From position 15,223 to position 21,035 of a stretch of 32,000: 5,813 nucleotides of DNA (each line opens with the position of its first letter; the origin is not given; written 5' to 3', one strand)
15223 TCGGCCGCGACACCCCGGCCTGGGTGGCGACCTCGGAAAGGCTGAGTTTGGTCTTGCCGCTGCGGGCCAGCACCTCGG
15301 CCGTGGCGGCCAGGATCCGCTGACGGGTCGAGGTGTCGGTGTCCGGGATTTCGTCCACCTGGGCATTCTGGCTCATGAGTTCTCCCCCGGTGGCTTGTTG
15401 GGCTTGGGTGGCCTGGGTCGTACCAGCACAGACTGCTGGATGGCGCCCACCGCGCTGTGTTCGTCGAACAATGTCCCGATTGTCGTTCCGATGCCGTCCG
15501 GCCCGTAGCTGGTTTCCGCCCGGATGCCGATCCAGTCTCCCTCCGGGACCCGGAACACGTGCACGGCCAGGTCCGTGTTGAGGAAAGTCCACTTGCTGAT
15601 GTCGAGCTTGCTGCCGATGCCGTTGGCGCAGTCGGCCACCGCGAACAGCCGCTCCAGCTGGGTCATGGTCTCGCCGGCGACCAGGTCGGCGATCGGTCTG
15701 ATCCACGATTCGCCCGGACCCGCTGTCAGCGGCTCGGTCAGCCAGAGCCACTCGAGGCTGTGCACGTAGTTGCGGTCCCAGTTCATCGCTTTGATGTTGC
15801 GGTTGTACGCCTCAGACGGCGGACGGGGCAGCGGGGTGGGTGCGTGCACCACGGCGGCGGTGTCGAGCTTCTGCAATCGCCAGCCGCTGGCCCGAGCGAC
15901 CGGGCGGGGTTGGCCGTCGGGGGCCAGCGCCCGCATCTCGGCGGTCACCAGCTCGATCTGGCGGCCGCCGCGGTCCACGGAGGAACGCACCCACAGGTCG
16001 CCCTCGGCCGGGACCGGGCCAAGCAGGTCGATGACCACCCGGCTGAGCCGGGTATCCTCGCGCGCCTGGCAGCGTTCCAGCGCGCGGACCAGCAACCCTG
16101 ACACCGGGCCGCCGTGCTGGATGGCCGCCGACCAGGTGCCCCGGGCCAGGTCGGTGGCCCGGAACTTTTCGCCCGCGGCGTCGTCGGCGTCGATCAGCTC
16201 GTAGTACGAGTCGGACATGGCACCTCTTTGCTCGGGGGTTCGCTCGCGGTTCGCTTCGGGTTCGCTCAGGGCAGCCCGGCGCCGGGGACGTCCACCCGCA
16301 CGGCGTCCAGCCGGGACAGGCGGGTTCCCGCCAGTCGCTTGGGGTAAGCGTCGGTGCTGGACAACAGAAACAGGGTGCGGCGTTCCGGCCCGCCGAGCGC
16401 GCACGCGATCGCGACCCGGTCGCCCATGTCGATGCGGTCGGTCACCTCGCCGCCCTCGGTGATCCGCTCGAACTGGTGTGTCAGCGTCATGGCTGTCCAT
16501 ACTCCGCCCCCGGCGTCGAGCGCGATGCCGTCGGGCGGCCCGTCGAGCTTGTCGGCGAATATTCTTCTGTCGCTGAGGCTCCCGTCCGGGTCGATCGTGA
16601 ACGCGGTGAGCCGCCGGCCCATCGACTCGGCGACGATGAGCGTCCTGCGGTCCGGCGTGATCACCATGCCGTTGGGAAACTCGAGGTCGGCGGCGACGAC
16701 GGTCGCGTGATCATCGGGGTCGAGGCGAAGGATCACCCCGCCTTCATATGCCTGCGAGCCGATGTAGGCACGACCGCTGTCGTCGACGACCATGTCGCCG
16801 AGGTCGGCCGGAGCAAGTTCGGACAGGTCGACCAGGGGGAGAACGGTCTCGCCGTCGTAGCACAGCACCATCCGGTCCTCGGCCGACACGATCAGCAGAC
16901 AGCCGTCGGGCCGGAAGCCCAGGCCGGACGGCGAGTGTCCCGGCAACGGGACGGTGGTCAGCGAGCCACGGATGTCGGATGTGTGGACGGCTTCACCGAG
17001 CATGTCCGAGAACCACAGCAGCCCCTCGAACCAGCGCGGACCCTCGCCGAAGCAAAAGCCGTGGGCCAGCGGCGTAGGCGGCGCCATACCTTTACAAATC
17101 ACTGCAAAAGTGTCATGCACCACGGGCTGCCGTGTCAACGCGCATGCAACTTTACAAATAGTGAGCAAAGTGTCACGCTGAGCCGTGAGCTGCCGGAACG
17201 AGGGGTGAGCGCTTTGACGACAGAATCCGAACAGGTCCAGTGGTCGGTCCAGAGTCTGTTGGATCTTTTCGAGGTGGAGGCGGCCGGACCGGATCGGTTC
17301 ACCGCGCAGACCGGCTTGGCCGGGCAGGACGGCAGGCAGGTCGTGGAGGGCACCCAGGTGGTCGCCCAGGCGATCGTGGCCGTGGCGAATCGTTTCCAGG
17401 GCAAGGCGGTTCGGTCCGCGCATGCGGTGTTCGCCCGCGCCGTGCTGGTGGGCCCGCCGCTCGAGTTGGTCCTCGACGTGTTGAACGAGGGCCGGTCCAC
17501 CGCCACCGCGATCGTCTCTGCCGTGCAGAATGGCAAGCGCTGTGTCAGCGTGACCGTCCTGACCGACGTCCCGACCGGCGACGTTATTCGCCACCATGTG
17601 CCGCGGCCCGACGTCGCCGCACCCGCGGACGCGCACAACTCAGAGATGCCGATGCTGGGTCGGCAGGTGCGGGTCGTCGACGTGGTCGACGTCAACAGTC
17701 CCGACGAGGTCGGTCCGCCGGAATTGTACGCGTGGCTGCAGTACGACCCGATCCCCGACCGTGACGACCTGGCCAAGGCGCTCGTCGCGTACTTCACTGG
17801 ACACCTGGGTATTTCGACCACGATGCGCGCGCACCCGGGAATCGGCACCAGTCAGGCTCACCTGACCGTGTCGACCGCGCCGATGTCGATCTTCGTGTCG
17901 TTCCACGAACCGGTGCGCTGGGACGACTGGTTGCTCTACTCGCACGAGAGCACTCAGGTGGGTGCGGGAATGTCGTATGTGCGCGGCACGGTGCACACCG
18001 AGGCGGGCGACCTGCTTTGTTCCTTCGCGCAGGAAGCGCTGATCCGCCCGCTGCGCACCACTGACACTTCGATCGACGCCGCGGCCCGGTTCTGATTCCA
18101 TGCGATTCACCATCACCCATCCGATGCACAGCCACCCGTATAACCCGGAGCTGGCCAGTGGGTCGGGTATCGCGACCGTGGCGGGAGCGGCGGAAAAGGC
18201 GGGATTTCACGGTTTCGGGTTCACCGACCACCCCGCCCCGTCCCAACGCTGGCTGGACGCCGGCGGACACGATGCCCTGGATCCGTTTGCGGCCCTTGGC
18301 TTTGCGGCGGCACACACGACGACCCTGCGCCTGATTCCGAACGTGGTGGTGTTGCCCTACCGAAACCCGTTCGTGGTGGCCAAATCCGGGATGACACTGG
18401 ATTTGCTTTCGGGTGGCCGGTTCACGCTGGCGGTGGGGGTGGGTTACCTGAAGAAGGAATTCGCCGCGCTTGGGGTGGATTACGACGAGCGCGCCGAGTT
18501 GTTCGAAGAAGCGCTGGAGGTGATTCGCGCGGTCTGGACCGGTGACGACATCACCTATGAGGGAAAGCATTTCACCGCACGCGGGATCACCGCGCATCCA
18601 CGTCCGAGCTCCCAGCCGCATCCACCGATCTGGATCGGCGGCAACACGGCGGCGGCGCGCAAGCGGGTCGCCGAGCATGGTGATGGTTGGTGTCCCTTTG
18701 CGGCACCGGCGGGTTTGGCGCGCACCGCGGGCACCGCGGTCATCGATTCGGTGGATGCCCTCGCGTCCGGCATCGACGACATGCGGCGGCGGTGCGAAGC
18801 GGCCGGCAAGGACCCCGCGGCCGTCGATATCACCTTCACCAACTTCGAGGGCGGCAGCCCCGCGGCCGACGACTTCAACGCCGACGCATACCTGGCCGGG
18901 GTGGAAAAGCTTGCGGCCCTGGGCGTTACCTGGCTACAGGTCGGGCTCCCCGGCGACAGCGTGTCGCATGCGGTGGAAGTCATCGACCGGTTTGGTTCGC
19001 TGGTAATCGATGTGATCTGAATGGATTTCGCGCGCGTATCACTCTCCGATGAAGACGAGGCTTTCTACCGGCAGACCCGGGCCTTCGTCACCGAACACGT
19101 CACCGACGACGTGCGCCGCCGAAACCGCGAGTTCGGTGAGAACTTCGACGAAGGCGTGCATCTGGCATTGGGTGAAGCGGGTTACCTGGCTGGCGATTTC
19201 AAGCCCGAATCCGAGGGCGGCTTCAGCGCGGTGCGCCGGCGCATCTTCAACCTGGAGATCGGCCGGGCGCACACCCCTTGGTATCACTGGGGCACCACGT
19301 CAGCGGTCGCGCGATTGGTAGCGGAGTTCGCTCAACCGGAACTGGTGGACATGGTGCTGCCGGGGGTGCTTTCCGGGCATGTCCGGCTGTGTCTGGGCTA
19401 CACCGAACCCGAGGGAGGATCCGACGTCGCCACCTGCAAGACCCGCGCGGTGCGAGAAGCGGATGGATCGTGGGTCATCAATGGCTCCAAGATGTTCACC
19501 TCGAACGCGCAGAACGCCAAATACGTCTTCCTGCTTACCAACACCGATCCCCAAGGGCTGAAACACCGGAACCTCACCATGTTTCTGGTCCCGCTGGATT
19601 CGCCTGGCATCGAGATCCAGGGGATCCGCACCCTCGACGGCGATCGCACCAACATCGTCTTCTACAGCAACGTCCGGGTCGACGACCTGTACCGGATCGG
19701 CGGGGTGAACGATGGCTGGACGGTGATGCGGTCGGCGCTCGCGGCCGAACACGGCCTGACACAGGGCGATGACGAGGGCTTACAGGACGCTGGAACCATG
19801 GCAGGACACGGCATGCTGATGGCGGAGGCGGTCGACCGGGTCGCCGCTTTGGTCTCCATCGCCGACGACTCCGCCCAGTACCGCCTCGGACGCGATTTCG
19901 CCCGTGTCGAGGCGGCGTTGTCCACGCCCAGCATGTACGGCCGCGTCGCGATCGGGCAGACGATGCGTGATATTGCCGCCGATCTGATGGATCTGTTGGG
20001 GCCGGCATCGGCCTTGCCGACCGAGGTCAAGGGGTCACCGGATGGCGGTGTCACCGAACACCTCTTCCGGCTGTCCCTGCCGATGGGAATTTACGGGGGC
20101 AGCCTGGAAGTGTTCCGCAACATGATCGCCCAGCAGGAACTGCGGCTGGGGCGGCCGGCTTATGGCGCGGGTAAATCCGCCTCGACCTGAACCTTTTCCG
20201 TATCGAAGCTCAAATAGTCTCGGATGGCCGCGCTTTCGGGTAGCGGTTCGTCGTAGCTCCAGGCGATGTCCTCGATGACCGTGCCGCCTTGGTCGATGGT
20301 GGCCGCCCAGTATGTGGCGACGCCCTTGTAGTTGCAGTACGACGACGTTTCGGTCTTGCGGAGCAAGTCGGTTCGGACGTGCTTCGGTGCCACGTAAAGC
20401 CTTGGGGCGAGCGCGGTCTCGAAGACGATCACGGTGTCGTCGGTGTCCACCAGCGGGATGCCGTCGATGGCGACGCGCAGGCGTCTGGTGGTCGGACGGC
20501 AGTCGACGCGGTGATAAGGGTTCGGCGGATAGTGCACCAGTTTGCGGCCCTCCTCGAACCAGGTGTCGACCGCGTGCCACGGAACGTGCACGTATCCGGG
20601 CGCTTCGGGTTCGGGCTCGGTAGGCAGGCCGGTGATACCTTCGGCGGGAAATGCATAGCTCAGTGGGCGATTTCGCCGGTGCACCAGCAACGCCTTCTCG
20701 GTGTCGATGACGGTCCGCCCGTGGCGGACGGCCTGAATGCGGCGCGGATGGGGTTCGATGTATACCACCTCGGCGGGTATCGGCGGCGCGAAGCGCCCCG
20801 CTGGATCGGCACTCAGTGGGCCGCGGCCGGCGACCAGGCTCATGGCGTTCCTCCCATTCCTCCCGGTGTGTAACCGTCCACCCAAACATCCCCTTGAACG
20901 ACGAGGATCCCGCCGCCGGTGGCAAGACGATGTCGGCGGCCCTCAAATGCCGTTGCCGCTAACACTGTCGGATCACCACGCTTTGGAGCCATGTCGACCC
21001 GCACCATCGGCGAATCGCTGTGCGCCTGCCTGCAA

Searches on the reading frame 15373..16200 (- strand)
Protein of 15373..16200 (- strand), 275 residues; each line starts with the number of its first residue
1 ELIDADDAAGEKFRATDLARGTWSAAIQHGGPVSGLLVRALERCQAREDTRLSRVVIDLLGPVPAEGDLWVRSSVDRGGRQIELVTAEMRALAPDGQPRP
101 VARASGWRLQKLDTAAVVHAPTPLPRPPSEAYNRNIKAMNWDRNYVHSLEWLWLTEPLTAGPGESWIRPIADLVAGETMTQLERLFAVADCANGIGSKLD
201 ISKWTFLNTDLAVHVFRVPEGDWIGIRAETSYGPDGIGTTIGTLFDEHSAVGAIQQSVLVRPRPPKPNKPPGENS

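Call 11: search_protein_families(library=pfam, proteins=[window:15373-16200:-])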
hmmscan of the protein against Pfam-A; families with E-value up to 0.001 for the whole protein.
window:15373-16200:- (275 aa): 2 families
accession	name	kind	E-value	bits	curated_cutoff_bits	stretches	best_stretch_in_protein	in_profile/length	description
PF20789.3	4HBT_3C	-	3.4e-21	76.3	24.1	1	141-260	13-140/140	Acyl-CoA thioesterase C-terminal domain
PF13622.12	4HBT_3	-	7.6e-15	55.4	24.3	1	20-108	2-82/83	Acyl-CoA thioesterase N-terminal domain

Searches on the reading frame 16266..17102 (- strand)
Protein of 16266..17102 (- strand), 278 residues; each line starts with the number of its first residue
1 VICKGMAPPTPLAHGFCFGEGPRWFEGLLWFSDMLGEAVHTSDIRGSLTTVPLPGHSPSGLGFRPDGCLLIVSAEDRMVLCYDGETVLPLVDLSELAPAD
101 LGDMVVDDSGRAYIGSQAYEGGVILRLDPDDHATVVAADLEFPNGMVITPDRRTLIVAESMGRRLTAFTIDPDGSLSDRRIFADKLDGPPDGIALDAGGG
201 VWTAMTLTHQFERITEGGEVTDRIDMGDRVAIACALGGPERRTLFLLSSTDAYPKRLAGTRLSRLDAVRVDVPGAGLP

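Call 11: search_protein_families(library=pfam, proteins=[window:16266-17087:-])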
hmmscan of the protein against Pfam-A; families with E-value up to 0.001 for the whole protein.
window:16266-17087:- (273 aa): 3 families
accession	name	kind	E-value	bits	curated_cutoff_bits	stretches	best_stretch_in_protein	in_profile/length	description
PF08450.18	SGL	-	1.7e-49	169.1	26.3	1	13-244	1-245/246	SMP-30/Gluconolactonase/LRE-like region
PF24684.1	Vgb_lyase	-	4.2e-06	26.2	50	0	115-217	32-131/290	Virginiamycin B lyase family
PF03088.22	Str_synth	-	1.5e-05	25.5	25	1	116-160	36-81/89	Strictosidine synthase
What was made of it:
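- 14828..17102 (-): Divergent operon: SMP-30/gluconolactonase-like gene (16266-17102), acyl-CoA thioesterase (15373-16200), TetR (14828-15376). Pfam (call 11).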

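Call 71: search_protein_families(library=ncbifam, proteins=[window:16266-17102:-], max_evalue=0.00001)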
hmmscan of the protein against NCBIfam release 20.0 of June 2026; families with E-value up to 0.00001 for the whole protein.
window:16266-17102:- (278 aa): 0 families

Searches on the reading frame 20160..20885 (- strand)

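Call 11: search_protein_families(library=pfam, proteins=[window:20160-20885:-])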
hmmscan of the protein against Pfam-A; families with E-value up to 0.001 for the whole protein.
window:20160-20885:- (241 aa): 1 family
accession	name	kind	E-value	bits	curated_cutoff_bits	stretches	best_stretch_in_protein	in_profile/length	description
PF04248.19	NTP_transf_9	-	2.1e-31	108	22.1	1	137-229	2-92/93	Domain of unknown function (DUF427)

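Call 71: search_protein_families(library=ncbifam, proteins=[window:20160-20885:-], max_evalue=0.00001)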
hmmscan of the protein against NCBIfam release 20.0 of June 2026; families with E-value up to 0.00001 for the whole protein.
window:20160-20885:- (241 aa): 0 families
